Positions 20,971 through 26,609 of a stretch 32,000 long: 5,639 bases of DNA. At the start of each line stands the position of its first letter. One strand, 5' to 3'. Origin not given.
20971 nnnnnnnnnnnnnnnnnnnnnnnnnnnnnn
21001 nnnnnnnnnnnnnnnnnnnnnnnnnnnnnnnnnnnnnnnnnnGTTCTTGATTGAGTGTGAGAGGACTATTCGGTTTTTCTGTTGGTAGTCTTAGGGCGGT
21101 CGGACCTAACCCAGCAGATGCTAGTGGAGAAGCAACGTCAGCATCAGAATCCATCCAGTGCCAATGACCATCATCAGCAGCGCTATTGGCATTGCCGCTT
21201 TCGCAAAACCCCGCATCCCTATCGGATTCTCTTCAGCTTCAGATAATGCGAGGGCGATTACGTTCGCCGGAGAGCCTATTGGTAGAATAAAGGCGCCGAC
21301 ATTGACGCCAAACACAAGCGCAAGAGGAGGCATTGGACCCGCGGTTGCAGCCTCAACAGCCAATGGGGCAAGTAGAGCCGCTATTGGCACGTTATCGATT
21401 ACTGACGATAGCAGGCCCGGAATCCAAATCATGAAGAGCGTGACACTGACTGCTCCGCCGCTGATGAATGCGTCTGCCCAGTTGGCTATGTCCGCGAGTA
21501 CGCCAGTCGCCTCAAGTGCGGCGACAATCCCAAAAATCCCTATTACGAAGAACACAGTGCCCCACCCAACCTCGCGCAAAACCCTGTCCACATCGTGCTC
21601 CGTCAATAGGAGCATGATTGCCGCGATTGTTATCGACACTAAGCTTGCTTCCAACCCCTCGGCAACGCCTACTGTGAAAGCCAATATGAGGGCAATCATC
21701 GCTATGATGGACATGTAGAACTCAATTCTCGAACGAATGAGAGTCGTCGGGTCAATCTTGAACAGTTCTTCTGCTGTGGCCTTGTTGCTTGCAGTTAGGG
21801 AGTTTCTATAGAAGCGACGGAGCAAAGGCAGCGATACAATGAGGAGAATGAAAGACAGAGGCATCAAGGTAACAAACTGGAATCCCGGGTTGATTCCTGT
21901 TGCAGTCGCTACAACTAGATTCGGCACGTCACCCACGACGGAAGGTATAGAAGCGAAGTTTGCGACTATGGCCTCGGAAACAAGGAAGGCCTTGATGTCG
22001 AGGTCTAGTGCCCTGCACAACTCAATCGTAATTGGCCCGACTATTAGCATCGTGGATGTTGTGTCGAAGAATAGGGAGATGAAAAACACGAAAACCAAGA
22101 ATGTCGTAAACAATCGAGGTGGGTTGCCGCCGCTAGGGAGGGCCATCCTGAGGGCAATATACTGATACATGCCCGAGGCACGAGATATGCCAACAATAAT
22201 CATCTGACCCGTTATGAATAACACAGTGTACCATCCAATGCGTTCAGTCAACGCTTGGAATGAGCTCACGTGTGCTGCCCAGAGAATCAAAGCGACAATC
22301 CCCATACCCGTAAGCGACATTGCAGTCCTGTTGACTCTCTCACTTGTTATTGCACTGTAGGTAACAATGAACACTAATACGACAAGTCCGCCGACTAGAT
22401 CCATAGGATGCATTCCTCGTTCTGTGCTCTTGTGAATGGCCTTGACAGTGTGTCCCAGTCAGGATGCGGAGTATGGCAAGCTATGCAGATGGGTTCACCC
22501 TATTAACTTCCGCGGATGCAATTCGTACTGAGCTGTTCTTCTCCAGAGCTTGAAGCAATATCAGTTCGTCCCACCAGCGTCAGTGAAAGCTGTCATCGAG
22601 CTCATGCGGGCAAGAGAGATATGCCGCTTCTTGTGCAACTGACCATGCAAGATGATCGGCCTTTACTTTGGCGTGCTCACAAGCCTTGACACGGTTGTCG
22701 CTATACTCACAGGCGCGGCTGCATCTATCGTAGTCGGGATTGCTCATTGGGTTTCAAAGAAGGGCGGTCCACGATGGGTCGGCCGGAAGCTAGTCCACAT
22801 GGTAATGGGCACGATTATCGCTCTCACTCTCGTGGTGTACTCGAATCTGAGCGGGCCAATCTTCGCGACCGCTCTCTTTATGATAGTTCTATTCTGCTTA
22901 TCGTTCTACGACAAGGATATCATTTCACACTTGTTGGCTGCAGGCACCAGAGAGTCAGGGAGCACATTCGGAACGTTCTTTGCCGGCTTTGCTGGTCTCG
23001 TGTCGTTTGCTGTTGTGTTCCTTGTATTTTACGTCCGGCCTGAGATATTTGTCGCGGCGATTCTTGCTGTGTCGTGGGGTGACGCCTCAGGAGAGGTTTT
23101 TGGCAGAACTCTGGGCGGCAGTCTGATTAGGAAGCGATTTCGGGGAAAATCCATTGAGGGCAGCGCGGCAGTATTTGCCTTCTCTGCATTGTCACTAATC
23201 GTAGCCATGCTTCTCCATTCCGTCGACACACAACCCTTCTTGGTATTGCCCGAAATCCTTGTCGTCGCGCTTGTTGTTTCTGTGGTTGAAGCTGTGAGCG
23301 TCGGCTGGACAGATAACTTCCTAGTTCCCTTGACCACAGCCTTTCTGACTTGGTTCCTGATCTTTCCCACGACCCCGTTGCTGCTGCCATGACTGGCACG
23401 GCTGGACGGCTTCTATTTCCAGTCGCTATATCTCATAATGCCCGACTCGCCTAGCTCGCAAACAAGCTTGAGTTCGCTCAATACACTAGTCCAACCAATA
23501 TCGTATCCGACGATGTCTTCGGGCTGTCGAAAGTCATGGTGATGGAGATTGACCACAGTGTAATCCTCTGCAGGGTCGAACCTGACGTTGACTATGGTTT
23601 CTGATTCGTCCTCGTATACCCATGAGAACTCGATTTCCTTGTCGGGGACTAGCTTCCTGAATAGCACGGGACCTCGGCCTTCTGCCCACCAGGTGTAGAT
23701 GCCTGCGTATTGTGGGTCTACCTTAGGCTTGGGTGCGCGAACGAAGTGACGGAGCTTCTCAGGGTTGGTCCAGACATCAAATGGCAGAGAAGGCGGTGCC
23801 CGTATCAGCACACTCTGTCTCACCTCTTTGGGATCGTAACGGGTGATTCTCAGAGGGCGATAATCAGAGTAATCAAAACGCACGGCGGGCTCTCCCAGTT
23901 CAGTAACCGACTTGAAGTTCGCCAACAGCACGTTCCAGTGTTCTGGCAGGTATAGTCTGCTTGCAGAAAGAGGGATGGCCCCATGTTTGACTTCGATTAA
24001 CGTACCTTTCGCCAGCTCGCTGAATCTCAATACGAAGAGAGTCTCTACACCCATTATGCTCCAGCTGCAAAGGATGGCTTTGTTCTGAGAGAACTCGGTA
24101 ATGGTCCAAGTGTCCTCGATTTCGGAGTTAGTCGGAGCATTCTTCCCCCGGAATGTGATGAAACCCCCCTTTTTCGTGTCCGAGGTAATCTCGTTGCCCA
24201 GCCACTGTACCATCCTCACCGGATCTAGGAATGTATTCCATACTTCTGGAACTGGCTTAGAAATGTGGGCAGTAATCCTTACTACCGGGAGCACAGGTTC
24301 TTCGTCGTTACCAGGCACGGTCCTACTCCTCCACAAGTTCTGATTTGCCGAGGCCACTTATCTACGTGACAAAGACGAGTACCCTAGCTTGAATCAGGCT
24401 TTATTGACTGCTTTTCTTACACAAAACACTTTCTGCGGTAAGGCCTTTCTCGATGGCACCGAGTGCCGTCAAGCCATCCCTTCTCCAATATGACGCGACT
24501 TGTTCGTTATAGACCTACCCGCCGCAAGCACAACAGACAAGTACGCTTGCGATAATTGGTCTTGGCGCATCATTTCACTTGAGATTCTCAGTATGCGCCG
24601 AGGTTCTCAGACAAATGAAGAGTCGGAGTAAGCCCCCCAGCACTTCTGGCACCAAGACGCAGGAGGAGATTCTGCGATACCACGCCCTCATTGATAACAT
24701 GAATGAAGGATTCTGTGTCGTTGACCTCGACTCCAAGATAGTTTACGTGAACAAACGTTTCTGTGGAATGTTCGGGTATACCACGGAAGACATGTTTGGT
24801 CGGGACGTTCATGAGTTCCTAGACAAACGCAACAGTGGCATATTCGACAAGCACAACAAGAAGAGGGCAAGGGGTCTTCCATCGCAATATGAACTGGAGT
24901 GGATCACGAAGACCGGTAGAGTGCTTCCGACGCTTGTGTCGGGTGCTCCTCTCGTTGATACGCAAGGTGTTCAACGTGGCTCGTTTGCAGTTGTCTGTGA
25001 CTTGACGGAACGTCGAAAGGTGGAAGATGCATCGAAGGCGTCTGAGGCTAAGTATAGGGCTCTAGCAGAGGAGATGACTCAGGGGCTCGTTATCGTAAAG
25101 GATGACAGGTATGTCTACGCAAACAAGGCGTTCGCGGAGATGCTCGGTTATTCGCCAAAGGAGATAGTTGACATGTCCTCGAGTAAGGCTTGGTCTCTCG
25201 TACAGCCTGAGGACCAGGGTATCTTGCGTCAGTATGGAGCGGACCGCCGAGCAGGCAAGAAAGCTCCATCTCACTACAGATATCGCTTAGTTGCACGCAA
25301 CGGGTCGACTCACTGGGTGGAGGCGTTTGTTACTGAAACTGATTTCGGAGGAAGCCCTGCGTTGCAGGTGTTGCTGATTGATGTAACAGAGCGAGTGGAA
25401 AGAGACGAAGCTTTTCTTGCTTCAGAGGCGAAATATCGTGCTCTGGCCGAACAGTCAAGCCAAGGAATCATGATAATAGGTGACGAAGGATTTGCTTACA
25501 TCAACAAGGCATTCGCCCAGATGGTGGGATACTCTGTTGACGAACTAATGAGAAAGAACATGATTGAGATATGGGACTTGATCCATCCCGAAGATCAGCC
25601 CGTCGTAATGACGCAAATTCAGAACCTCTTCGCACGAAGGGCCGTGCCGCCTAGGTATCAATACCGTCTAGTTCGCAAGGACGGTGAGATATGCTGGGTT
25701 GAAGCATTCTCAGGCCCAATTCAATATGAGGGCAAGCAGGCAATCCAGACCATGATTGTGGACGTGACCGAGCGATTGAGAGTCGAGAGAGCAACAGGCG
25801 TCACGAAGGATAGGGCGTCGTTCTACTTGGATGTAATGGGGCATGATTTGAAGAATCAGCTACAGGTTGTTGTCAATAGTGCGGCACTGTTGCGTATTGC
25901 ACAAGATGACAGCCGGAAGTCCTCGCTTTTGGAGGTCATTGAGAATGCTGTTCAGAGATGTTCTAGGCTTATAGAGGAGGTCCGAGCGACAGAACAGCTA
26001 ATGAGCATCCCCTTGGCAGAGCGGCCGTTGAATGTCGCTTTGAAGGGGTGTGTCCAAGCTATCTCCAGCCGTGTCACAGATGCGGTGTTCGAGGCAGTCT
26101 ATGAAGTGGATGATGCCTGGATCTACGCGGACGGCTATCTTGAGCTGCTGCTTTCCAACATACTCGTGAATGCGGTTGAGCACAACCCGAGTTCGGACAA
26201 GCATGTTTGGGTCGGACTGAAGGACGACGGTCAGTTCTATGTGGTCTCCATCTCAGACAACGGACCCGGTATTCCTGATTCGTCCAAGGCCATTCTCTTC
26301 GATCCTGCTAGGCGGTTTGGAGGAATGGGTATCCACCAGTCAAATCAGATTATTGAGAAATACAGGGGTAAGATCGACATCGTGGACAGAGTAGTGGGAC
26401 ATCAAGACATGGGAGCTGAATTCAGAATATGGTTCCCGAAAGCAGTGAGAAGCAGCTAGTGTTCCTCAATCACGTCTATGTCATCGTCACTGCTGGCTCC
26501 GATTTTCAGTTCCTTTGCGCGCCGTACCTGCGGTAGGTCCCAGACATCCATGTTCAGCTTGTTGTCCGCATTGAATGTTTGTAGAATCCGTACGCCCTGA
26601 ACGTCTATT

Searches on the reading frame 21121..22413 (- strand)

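Call 22: search_protein_families(library=pfam, proteins=[window:21121-22413:-], max_evalue=0.0001)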
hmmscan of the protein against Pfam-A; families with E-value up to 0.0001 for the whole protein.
window:21121-22413:- (430 aa): 3 families
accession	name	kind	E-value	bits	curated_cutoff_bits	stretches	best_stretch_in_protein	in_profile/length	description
PF03600.22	CitMHS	-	7e-55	186.9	31.9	1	21-367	3-332/336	Citrate transporter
PF02040.21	ArsB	-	1.5e-17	64.6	22.2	1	11-405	2-402/423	Arsenical pump membrane protein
PF00939.25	Na_sulph_symp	-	5.2e-09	36.1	27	1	180-425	219-470/472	Sodium:sulfate symporter transmembrane region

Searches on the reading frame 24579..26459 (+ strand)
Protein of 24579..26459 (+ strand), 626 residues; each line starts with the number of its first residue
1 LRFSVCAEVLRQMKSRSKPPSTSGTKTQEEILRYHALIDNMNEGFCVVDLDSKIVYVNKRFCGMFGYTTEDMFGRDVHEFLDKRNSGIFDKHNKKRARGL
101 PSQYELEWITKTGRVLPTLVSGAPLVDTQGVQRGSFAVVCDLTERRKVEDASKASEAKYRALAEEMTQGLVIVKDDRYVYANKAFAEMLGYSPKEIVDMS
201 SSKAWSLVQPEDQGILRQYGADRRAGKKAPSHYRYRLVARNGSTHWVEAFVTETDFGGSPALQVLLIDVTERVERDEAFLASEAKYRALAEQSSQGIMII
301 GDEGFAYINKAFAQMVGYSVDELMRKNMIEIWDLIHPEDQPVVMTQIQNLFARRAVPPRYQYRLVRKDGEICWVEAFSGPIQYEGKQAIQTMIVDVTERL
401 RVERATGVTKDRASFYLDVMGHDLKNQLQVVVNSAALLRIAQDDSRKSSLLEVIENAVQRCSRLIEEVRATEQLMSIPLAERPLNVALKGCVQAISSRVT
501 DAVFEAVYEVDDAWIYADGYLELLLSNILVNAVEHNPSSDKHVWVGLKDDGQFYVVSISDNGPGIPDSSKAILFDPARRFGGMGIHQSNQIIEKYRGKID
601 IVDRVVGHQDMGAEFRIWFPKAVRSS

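Call 22: search_protein_families(library=pfam, proteins=[window:24579-26459:+], max_evalue=0.0001)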
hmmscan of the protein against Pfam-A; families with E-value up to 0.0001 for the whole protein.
window:24579-26459:+ (626 aa): 9 families
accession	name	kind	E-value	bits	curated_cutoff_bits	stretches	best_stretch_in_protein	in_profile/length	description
PF13426.13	PAS_9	-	3.7e-42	143.2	27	3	43-144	2-103/103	PAS domain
PF08447.18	PAS_3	-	3.4e-36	123.8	25.6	2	306-387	2-81/89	PAS fold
PF13188.13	PAS_8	-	2.5e-33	113.3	21.8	3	33-89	2-55/65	PAS domain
PF00989.32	PAS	-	2e-32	112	22.6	3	33-139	2-110/113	PAS fold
PF08448.16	PAS_4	-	2.1e-30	105.6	23.1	3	39-146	2-109/110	PAS fold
PF02518.31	HATPase_c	-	1e-14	55.3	26.4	1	521-621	6-109/111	Histidine kinase-, DNA gyrase B-, and HSP90-like ATPase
PF12860.13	PAS_7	-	2e-13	50.9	27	1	38-84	1-48/115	PAS fold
PF00512.31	HisKA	-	1.7e-05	25.2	26.9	1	418-472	7-61/66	His Kinase A (phospho-acceptor) domain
PF18095.7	PAS_12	-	4.7e-05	23.4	22.6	0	161-198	50-89/153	UPF0242 C-terminal PAS-like domain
